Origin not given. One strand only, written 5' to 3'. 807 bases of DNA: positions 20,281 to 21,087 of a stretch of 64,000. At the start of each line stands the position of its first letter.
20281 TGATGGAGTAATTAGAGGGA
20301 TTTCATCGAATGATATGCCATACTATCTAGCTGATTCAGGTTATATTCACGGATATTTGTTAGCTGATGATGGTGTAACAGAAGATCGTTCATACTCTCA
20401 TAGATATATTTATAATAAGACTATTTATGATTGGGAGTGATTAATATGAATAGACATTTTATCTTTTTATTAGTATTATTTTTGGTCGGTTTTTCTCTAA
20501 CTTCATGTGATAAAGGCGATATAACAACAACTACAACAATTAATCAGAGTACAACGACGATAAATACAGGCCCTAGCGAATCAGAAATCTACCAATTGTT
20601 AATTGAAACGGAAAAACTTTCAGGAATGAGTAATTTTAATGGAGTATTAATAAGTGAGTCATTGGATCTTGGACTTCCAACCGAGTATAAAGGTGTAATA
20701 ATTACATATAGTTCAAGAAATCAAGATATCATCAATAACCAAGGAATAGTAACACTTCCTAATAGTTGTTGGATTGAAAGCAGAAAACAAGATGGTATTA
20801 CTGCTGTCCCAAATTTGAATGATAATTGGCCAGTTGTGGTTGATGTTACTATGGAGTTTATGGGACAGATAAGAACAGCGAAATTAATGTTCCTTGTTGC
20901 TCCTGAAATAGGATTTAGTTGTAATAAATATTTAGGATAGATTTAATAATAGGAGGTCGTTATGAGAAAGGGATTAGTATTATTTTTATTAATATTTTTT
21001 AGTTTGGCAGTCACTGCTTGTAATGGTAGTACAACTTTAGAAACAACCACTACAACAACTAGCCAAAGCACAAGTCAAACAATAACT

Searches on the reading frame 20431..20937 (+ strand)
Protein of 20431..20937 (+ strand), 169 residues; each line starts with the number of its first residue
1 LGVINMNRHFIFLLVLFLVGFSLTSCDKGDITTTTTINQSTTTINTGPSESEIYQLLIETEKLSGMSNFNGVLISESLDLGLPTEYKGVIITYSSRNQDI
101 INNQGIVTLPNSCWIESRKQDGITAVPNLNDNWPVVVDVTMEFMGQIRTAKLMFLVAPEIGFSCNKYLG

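Call 8: search_protein_families(library=pfam, proteins=[window:20431-20937:+])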
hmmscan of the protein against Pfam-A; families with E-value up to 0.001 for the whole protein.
window:20431-20937:+ (169 aa): 0 families

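Call 90: search_protein_families(library=pfam, proteins=[window:20431-20937:+], max_evalue=1)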
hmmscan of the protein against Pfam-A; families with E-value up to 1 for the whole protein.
window:20431-20937:+ (169 aa): 1 family
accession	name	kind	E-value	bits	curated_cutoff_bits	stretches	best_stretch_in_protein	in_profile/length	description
PF20578.4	aBig_2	-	0.01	16.1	27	1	79-111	24-57/89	Atrophied bacterial Ig domain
